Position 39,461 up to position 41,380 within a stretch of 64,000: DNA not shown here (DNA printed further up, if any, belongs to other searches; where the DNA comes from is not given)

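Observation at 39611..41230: Asparagine-synthetase homolog without the glutaminase cysteine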

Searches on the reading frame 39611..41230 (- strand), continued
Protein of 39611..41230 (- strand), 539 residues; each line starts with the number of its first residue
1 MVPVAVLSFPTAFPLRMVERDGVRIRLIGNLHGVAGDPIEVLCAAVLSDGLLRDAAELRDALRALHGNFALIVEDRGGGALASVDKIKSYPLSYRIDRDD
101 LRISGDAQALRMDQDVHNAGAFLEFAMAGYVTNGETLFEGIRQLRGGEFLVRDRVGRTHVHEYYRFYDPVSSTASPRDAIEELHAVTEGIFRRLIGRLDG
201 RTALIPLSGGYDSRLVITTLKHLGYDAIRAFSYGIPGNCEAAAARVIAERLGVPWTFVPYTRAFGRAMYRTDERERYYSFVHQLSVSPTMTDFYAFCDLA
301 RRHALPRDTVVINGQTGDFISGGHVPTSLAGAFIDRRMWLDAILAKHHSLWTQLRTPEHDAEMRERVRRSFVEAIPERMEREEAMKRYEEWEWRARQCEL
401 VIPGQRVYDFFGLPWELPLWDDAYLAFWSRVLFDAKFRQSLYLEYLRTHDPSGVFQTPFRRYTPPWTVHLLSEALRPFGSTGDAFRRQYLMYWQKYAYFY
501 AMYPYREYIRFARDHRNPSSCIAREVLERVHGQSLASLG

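Call 41: find_encoding_contigs(protein=P0001, flank=1000, max_places=3)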
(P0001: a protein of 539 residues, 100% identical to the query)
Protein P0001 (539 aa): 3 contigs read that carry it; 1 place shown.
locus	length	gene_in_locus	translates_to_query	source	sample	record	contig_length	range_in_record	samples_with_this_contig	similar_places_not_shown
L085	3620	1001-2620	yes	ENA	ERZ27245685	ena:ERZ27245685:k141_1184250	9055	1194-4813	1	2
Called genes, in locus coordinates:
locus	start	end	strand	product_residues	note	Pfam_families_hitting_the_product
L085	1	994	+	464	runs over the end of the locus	PF13231:PMT_2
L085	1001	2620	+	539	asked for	PF00733:Asn_synthase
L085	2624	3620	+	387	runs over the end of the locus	-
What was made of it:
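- Checked: The identical protein was recovered on 3 contigs read in public assemblies (call 41).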

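Call 42: find_encoding_contigs(protein=P0089, flank=10000, max_places=2)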
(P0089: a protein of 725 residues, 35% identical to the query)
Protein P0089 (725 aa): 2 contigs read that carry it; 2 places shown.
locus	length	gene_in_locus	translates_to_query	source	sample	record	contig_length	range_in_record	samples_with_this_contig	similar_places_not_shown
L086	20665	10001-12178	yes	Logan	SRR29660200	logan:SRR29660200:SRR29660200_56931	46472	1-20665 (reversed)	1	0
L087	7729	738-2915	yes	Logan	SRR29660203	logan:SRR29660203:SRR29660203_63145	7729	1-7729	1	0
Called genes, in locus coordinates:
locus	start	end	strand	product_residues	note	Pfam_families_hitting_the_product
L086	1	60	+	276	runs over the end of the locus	-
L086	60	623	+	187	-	PF13302:Acetyltransf_3, PF00583:Acetyltransf_1 (weak), PF13523:Acetyltransf_8 (weak)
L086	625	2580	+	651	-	-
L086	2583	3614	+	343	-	PF00106:adh_short (weak), PF01073:3Beta_HSD, PF01370:Epimerase, PF02719:Polysacc_synt_2, PF04321:RmlD_sub_bind (weak), PF08659:KR (weak), PF13460:NAD_binding_10, PF16363:GDP_Man_Dehyd, +1 more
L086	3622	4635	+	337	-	-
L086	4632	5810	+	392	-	PF01041:DegT_DnrJ_EryC1, PF01212:Beta_elim_lyase (weak)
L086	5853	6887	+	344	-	PF03102:NeuB, PF08666:SAF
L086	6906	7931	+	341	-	PF02655:ATP-grasp_3 (weak), PF15632:ATPgrasp_Ter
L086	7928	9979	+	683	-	PF02348:CTP_transf_3, PF12804:NTP_transf_3, PF00202:Aminotran_3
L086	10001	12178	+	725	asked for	PF13302:Acetyltransf_3, PF00583:Acetyltransf_1, PF13673:Acetyltransf_10 (faint), PF13508:Acetyltransf_7 (weak), PF08445:FR47 (faint), PF00733:Asn_synthase (weak)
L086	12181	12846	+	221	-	PF02585:PIG-L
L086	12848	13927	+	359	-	PF02350:Epimerase_2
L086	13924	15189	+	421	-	PF00534:Glycos_transf_1, PF13692:Glyco_trans_1_4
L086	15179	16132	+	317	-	PF01408:GFO_IDH_MocA, PF22725:GFO_IDH_MocA_C3 (weak), PF02894:GFO_IDH_MocA_C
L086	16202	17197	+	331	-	PF13439:Glyco_transf_4, PF13579:Glyco_trans_4_4, PF20706:GT4-conflict, PF00534:Glycos_transf_1, PF13692:Glyco_trans_1_4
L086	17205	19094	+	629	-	PF13522:GATase_6, PF13537:GATase_7, PF00733:Asn_synthase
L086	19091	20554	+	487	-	-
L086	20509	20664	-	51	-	?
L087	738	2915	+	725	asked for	PF13302:Acetyltransf_3, PF00583:Acetyltransf_1, PF13673:Acetyltransf_10 (faint), PF13508:Acetyltransf_7 (weak), PF08445:FR47 (faint), PF00733:Asn_synthase (weak)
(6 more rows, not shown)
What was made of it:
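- L086 reads NeuB, ATP-grasp, CTP_transf_3::Aminotran_3, GNAT::ASNL, PIG-L (call 42).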

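Call 51: search_protein_families(library=pfam, proteins=[L007:2050-3678:+, L058:11578-12327:+, L032:5467-6102:+, L063:7903-8376:+, L028:1-1009:-, L020:1558-2070:+, L058:16240-17121:+, L024:3754-4374:+], max_evalue=0.1)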
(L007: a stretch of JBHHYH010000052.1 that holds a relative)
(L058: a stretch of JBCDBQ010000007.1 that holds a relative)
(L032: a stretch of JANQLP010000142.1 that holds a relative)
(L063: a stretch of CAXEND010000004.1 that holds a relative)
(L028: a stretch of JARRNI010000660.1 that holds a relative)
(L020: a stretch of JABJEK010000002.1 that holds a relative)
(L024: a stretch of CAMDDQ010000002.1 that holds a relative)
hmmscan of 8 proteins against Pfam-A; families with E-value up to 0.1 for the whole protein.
L007:2050-3678:+ (542 aa): 1 family
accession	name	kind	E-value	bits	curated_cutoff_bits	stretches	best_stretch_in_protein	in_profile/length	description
PF07388.17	A-2_8-polyST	-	0.021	14.8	23.3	1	189-424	63-254/316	Alpha-2,8-polysialyltransferase (POLYST)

L058:11578-12327:+ (249 aa): 0 families

L032:5467-6102:+ (211 aa): 4 families
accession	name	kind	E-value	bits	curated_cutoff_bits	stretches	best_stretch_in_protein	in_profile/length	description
PF08241.18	Methyltransf_11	-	3.1e-08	34.6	21.2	1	56-144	2-88/95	Methyltransferase domain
PF13649.12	Methyltransf_25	-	6.3e-07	30.4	27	1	54-144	1-94/97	Methyltransferase domain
PF13489.12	Methyltransf_23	-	0.00026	21.2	27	1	33-157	3-123/164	Methyltransferase domain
PF08242.18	Methyltransf_12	-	0.0066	17.6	30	1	55-142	1-91/98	Methyltransferase domain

L063:7903-8376:+ (157 aa): 6 families
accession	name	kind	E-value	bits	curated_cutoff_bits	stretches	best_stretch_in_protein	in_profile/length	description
PF00583.31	Acetyltransf_1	-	4.7e-10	40.2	20.7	1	50-141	24-116/116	Acetyltransferase (GNAT) family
PF13508.13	Acetyltransf_7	-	2.7e-09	37.7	27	1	61-142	4-83/84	Acetyltransferase (GNAT) domain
PF13302.13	Acetyltransf_3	-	1.1e-07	33.1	25.4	1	9-142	2-138/138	Acetyltransferase (GNAT) domain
PF13673.13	Acetyltransf_10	-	9.6e-05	22.8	23.6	1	56-145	27-111/128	Acetyltransferase (GNAT) domain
PF13420.13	Acetyltransf_4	-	0.0007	20.1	24.3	1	12-144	2-137/155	Acetyltransferase (GNAT) domain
PF14941.11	OAF_N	-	0.024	14.7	27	1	74-132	27-84/150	Out at first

L028:1-1009:- (336 aa): 0 families

L020:1558-2070:+ (170 aa): 1 family
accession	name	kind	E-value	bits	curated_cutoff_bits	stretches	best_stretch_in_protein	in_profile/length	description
PF02357.24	NusG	-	2e-19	70.3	22.2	1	5-100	1-93/93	Transcription termination factor nusG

L058:16240-17121:+ (293 aa): 1 family
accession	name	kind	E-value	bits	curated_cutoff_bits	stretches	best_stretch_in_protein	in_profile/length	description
PF13489.12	Methyltransf_23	-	0.0034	17.6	27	1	67-247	17-157/164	Methyltransferase domain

L024:3754-4374:+ (206 aa): 4 families
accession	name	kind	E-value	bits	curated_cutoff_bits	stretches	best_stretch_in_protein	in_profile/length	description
PF00117.34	GATase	-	7.9e-20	71.8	22.8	1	9-203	4-187/190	Glutamine amidotransferase class-I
PF01174.25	SNO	-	5e-06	26.9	27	1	19-193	12-174/188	SNO glutamine amidotransferase family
PF07685.20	GATase_3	-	6.6e-06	26.3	27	1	35-110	34-116/196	CobB/CobQ-like glutamine amidotransferase domain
PF07722.19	Peptidase_C26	-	0.00011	22.5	20.5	1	60-189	89-219/219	Peptidase C26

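Call 56: search_protein_representatives(alignment_id=A2)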
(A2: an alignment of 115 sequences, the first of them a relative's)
Query: 115 sequences, 536 profile positions. Proteins with E-value up to 0.001 (for the whole library): 46614; up to 1e-10: 16890; up to 1e-30: 2590. The best 150 are listed.
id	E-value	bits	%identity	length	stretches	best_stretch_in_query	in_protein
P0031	2.7e-202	689.9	-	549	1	3-531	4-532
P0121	3.3e-197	673.0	-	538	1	3-533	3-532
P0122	9.5e-195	665.0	-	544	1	6-531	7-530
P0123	1.9e-192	657.3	-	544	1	1-533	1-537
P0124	2.5e-192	656.9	-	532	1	1-530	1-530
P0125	7.0e-191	652.2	-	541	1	5-530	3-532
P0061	1.2e-188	644.9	-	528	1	3-532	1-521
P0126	1.5e-186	637.9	-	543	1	4-531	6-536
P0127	4.1e-186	636.5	-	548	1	5-532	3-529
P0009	6.5e-186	635.8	-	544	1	11-530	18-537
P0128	1.4e-185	634.6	-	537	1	4-531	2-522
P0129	1.2e-184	631.6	-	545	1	4-531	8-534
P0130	1.5e-184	631.3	-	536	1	7-529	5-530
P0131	7.2e-184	629.0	-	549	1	6-528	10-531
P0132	8.9e-184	628.7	-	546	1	6-527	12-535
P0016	3.6e-174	597.0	-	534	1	12-532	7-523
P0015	2.5e-168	577.7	-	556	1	23-530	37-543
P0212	1.9e-157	541.8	-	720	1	8-529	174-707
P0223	2.5e-155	534.9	-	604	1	6-448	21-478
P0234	9.4e-154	529.7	-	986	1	7-529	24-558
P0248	1.3e-151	522.5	-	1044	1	18-448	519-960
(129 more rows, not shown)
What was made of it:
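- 2,590 clusters at 50% identity score E<=1e-30 (call 56).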

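Call 58: search_protein_families(library=pfam, proteins=[P0234, P0248, P0212, P0223], max_evalue=0.01)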
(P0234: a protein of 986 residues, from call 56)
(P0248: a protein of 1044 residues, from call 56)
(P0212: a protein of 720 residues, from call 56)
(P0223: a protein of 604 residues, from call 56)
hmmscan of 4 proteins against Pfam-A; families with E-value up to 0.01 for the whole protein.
P0234 (986 aa): 5 families
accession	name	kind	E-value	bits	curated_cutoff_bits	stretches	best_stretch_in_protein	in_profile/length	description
PF13692.12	Glyco_trans_1_4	-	8.7e-17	62.2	27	1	796-916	2-121/142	Glycosyl transferases group 1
PF00534.26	Glycos_transf_1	-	2.5e-16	60.1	26.4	1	789-908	8-128/172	Glycosyl transferases group 1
PF00733.27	Asn_synthase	-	5.9e-11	43.1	21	1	216-459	23-265/354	Asparagine synthase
PF13524.12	Glyco_trans_1_2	-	0.00082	19.8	25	1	826-959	13-128/144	Glycosyl transferase-like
PF13537.11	GATase_7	-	0.0019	18.7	25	1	67-118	67-121/123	Glutamine amidotransferase domain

P0248 (1044 aa): 4 families
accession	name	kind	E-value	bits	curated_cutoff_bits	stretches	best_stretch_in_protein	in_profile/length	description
PF13440.11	Polysacc_synt_3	-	2.7e-19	69.9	23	1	31-330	1-291/293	Polysaccharide biosynthesis protein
PF00733.27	Asn_synthase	-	3.7e-11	43.7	21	1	706-945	17-261/354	Asparagine synthase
PF06508.19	QueC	-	0.0009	19.2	22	1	709-763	2-57/210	Queuosine biosynthesis protein QueC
PF24167.1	DUF7411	-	0.0078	16.2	28.7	0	710-765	4-57/194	Family of unknown function (DUF7411)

P0212 (720 aa): 6 families
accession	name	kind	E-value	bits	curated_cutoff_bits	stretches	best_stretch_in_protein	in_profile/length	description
PF13302.13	Acetyltransf_3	-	5e-12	47.1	25.4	1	7-140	2-138/138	Acetyltransferase (GNAT) domain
PF00583.31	Acetyltransf_1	-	9.8e-12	45.6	20.7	1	44-139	20-116/116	Acetyltransferase (GNAT) family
PF00733.27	Asn_synthase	-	9.6e-09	35.8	21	1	369-610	22-262/354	Asparagine synthase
PF13508.13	Acetyltransf_7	-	2.7e-06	28.1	27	1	57-140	2-83/84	Acetyltransferase (GNAT) domain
PF13673.13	Acetyltransf_10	-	3.4e-05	24.3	23.6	1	50-143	23-111/128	Acetyltransferase (GNAT) domain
PF08445.16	FR47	-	0.00031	21.1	22.1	1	86-140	27-78/86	FR47-like protein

P0223 (604 aa): 3 families
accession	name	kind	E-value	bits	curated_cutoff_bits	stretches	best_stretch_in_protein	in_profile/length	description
PF00733.27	Asn_synthase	-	3.6e-13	50.4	21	1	228-462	21-260/354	Asparagine synthase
PF12481.13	DUF3700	-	0.00036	20.5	27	1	76-132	122-181/228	Aluminium induced protein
PF13537.11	GATase_7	-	0.0008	19.9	25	1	75-120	66-114/123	Glutamine amidotransferase domain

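Call 63: find_encoding_contigs(protein=P0016, flank=10000, max_places=1)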
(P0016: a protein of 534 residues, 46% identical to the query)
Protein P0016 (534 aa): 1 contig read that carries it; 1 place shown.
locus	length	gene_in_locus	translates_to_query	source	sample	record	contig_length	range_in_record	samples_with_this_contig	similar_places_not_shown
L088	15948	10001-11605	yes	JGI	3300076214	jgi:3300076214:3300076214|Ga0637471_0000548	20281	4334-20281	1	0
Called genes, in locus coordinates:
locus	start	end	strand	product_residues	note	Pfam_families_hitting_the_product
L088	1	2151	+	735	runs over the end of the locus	PF00224:PK, PF14306:PUA_2, PF01747:ATP-sulfurylase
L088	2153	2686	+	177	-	PF01583:APS_kinase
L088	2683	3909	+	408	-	PF00685:Sulfotransfer_1, PF13469:Sulfotransfer_3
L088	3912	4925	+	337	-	PF02911:Formyl_trans_C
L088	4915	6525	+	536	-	-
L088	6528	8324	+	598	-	PF00664:ABC_membrane (weak), PF00005:ABC_tran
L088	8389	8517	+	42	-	-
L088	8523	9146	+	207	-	-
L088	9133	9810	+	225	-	PF08241:Methyltransf_11 (weak), PF08242:Methyltransf_12 (weak), PF13649:Methyltransf_25 (weak)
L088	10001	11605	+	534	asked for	PF00733:Asn_synthase (weak)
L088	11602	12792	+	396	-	PF13579:Glyco_trans_4_4 (weak), PF13439:Glyco_transf_4, PF00534:Glycos_transf_1, PF13692:Glyco_trans_1_4, PF20706:GT4-conflict (weak)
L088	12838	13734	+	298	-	PF08003:Methyltransf_9 (faint), PF13489:Methyltransf_23, PF07021:MetW (weak), PF13847:Methyltransf_31, PF08241:Methyltransf_11, PF08242:Methyltransf_12, PF13649:Methyltransf_25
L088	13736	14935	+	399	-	-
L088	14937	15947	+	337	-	?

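Call 64: find_encoding_contigs(protein=P0015, flank=10000, max_places=1)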
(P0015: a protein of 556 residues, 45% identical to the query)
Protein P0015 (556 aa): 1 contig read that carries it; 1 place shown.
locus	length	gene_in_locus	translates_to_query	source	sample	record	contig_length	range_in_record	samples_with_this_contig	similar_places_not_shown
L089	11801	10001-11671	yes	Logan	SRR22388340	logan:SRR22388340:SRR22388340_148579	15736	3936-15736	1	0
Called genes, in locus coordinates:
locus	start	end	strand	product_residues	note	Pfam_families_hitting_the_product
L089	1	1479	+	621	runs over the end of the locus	PF00355:Rieske, PF13483:Lactamase_B_3, PF08984:DUF1858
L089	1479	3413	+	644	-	PF13522:GATase_6, PF13537:GATase_7, PF00733:Asn_synthase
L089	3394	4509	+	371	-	PF01209:Ubie_methyltran, PF02353:CMAS (weak), PF13489:Methyltransf_23, PF06325:PrmA, PF08241:Methyltransf_11, PF08242:Methyltransf_12, PF13649:Methyltransf_25, PF13847:Methyltransf_31, +1 more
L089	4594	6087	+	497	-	PF13231:PMT_2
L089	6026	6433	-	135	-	-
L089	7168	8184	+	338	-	PF01209:Ubie_methyltran (weak), PF05175:MTS, PF13489:Methyltransf_23, PF13847:Methyltransf_31, PF08241:Methyltransf_11, PF08242:Methyltransf_12, PF13649:Methyltransf_25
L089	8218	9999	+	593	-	PF02543:Carbam_trans_N, PF16861:Carbam_trans_C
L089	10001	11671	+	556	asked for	PF00733:Asn_synthase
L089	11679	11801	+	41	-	?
